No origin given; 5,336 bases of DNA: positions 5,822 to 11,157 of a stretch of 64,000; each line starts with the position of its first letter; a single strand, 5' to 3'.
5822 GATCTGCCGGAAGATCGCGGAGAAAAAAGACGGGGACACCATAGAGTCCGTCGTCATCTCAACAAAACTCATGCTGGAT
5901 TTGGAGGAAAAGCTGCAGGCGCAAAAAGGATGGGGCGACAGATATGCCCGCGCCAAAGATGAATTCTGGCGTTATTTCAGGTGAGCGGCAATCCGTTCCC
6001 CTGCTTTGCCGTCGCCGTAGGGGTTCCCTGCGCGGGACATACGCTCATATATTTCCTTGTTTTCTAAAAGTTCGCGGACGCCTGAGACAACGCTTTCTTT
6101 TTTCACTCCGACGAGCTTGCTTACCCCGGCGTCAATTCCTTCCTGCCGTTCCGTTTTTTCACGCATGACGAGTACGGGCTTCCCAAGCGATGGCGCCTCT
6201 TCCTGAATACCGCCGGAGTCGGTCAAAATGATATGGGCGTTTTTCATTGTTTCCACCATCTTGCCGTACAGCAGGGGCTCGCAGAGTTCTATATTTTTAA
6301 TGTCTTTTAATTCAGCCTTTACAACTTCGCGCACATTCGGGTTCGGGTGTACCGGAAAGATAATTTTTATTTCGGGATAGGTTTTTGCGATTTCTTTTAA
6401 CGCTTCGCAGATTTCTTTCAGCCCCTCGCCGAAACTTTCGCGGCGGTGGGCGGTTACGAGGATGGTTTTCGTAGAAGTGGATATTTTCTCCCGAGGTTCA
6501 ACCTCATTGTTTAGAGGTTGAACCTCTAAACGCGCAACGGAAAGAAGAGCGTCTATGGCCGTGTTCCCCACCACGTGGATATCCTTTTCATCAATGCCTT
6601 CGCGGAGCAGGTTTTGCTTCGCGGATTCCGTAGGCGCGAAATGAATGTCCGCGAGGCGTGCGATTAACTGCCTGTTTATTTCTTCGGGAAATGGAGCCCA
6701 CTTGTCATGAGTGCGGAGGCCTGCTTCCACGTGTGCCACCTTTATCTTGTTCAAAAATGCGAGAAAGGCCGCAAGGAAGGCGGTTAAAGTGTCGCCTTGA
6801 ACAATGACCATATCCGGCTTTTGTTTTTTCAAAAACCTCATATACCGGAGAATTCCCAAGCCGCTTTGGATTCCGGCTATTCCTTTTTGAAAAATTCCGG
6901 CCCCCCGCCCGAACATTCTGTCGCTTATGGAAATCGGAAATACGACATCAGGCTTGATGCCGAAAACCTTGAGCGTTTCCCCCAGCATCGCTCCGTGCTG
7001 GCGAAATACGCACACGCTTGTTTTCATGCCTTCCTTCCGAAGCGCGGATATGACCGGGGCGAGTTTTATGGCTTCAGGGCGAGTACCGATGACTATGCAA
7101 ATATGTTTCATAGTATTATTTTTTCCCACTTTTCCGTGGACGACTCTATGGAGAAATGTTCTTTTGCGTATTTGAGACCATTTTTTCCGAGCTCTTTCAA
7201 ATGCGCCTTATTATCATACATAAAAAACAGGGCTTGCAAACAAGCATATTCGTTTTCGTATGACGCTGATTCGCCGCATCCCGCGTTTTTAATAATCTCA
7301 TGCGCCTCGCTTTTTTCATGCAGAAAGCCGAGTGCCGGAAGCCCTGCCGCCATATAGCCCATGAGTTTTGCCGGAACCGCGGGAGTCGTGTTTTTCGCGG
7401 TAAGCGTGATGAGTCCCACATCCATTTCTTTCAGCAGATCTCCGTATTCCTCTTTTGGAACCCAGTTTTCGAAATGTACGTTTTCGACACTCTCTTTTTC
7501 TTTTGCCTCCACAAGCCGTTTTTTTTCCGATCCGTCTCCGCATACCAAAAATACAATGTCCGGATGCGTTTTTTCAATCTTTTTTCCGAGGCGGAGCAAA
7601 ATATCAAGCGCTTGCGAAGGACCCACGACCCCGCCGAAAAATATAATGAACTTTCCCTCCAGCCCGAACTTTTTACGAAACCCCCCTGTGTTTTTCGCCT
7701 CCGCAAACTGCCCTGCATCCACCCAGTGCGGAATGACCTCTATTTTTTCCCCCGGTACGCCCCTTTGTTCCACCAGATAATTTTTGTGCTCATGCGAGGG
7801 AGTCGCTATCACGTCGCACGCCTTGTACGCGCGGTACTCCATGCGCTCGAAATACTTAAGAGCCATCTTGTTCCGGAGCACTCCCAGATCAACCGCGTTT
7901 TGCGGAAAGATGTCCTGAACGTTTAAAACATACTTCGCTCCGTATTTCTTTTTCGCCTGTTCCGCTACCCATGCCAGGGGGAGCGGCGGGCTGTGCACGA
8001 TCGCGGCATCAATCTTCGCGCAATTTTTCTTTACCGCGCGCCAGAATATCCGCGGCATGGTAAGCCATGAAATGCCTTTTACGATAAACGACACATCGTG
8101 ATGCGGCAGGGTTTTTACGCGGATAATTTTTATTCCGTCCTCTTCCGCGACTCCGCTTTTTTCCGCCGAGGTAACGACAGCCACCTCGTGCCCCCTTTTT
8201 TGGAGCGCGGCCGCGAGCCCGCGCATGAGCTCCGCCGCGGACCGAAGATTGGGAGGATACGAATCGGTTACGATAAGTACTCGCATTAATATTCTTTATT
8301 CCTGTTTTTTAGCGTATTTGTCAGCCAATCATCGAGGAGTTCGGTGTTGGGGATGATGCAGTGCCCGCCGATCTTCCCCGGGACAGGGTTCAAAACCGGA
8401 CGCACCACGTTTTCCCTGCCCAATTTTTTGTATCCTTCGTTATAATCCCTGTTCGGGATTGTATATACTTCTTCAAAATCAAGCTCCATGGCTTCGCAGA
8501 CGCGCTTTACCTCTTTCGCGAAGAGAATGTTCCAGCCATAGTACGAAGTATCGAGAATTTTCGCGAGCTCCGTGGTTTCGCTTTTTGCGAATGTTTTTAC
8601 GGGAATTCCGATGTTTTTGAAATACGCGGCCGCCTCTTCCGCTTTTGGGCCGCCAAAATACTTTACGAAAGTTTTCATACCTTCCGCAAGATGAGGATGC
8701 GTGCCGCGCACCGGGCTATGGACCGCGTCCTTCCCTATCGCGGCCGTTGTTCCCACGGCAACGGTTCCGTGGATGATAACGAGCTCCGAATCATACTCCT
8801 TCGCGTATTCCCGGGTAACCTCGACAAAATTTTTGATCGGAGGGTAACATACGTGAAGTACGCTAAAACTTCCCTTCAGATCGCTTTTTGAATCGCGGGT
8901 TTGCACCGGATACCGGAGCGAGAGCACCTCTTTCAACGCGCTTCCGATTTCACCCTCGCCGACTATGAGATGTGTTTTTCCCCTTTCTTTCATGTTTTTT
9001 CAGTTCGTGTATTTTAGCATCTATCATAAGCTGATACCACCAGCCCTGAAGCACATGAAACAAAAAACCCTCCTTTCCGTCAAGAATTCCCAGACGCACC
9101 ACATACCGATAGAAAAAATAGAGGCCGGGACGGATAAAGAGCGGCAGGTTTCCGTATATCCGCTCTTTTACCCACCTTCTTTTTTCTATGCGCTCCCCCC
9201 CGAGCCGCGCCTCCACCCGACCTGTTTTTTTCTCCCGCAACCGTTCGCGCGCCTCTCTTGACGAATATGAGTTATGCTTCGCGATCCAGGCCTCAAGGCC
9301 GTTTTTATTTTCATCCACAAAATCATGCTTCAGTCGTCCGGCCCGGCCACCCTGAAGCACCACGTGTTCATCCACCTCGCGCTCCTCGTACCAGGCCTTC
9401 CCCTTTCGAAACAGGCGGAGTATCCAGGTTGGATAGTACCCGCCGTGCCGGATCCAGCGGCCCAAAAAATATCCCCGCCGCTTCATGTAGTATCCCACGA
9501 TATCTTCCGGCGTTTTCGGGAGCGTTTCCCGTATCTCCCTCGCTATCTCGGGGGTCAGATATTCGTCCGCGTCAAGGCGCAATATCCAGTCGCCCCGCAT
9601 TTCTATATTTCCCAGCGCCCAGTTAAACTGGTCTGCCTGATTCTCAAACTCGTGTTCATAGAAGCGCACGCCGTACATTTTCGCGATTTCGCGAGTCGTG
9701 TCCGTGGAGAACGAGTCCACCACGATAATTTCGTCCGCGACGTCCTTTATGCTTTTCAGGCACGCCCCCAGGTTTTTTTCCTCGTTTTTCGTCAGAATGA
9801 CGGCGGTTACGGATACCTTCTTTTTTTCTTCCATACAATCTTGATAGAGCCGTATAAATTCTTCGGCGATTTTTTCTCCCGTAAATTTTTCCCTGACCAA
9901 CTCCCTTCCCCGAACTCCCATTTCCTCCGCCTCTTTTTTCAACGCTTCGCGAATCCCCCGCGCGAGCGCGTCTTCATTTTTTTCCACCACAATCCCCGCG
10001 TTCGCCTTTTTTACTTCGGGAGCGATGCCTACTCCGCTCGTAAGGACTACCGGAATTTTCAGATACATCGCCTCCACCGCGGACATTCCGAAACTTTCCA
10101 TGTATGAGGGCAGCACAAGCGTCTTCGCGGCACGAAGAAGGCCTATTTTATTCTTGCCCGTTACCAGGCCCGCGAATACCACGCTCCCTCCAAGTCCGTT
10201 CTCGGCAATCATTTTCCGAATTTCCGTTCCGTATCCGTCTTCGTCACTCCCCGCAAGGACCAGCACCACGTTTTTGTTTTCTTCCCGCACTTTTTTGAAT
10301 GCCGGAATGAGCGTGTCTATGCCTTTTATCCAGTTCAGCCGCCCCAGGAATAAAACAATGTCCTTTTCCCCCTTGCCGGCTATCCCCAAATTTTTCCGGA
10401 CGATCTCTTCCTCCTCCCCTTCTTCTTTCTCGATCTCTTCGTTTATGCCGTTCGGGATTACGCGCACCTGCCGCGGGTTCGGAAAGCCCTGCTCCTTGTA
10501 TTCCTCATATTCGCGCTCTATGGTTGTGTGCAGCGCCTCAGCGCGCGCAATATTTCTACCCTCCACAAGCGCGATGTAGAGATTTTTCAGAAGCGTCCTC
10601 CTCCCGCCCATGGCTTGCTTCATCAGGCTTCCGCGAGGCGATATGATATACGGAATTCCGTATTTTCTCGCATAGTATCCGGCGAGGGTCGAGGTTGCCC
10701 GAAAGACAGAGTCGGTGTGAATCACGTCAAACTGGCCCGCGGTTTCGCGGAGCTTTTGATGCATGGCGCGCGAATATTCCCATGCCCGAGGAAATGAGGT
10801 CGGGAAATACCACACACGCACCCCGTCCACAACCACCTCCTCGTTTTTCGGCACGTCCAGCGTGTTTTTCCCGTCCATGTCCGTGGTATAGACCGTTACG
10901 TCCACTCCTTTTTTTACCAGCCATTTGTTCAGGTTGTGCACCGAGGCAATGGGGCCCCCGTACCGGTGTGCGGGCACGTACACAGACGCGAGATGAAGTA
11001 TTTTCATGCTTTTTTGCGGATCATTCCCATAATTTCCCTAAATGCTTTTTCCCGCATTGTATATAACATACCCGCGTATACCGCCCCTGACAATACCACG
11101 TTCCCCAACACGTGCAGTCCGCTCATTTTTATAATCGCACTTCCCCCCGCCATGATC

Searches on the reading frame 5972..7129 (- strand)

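Call 9: search_protein_families(library=pfam, proteins=[window:5972-7129:-], max_evalue=0.0001)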
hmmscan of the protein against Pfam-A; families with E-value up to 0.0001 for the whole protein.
window:5972-7129:- (385 aa): 3 families
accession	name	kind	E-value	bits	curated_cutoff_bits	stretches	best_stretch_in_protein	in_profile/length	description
PF02350.25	Epimerase_2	-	2.9e-107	359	30.6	1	32-385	6-347/347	UDP-N-acetylglucosamine 2-epimerase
PF13439.12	Glyco_transf_4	-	5.4e-07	30.2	28.5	1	92-189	60-164/170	Glycosyltransferase Family 4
PF13579.12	Glyco_trans_4_4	-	1e-06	29.6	29.7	1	95-189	62-157/158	Glycosyl transferase 4-like domain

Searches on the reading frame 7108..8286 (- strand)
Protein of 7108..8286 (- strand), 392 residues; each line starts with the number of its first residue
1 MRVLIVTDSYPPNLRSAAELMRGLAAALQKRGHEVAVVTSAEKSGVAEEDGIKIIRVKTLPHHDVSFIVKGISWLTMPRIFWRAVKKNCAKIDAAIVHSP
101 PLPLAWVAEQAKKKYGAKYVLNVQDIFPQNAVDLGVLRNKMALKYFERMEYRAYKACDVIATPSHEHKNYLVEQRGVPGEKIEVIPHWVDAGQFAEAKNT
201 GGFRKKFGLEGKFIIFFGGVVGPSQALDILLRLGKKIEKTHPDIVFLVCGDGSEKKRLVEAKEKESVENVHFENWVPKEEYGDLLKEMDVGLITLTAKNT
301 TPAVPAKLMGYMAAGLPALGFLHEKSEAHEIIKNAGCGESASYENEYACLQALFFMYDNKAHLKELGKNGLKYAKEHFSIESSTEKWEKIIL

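Call 9: search_protein_families(library=pfam, proteins=[window:7108-8286:-], max_evalue=0.0001)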
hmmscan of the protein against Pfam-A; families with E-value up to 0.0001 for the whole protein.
window:7108-8286:- (392 aa): 4 families
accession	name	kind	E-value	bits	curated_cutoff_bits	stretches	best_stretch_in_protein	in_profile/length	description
PF13439.12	Glyco_transf_4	-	5.9e-22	78.9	28.5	1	21-191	8-168/170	Glycosyltransferase Family 4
PF13579.12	Glyco_trans_4_4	-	6.4e-21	75.8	29.7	1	21-187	7-157/158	Glycosyl transferase 4-like domain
PF00534.26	Glycos_transf_1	-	1.2e-12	48.1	26.4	1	204-370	6-169/172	Glycosyl transferases group 1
PF13692.12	Glyco_trans_1_4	-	1.2e-11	45.5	27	1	213-334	3-117/142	Glycosyl transferases group 1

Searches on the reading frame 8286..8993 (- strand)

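Call 9: search_protein_families(library=pfam, proteins=[window:8286-8993:-], max_evalue=0.0001)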
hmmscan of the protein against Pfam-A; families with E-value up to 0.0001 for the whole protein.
window:8286-8993:- (235 aa): 1 family
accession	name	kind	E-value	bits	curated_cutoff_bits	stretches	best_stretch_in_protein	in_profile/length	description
PF00984.24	UDPG_MGDP_dh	-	6.1e-07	29.9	25.4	1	140-217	2-68/94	UDP-glucose/GDP-mannose dehydrogenase family, central domain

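Call 69: search_protein_families(library=ncbifam, proteins=[window:8286-8993:-], max_evalue=1e-8)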
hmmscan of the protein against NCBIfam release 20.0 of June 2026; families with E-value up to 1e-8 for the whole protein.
window:8286-8993:- (235 aa): 1 family
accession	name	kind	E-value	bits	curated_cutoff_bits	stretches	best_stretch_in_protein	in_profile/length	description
TIGR03026.1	NDP-sugDHase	subfamily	1.6e-09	37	189.8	0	69-215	113-267/413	nucleotide sugar dehydrogenase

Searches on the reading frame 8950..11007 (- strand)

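Call 9: search_protein_families(library=pfam, proteins=[window:8950-11007:-], max_evalue=0.0001)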
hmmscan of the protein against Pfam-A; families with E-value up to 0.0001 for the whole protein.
window:8950-11007:- (685 aa): 7 families
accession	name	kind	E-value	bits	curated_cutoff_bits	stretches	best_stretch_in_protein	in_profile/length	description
PF00534.26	Glycos_transf_1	-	5.7e-33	114.3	26.4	1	212-362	12-164/172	Glycosyl transferases group 1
PF13692.12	Glyco_trans_1_4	-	1.5e-26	93.8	27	1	216-357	2-141/142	Glycosyl transferases group 1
PF13579.12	Glyco_trans_4_4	-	1.8e-22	80.8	29.7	1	17-187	1-158/158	Glycosyl transferase 4-like domain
PF00535.33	Glycos_transf_2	-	4.9e-20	72.6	23.3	1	402-538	2-143/168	Glycosyl transferase family 2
PF13439.12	Glyco_transf_4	-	1.5e-17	64.6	28.5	1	17-191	2-169/170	Glycosyltransferase Family 4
PF20706.3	GT4-conflict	-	2.2e-12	47.1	26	1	203-335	193-323/385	Family 4 Glycosyltransferase in conflict systems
PF13704.12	Glyco_tranf_2_4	-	2.3e-08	34.9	27.5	1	407-494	1-96/98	Glycosyl transferase family 2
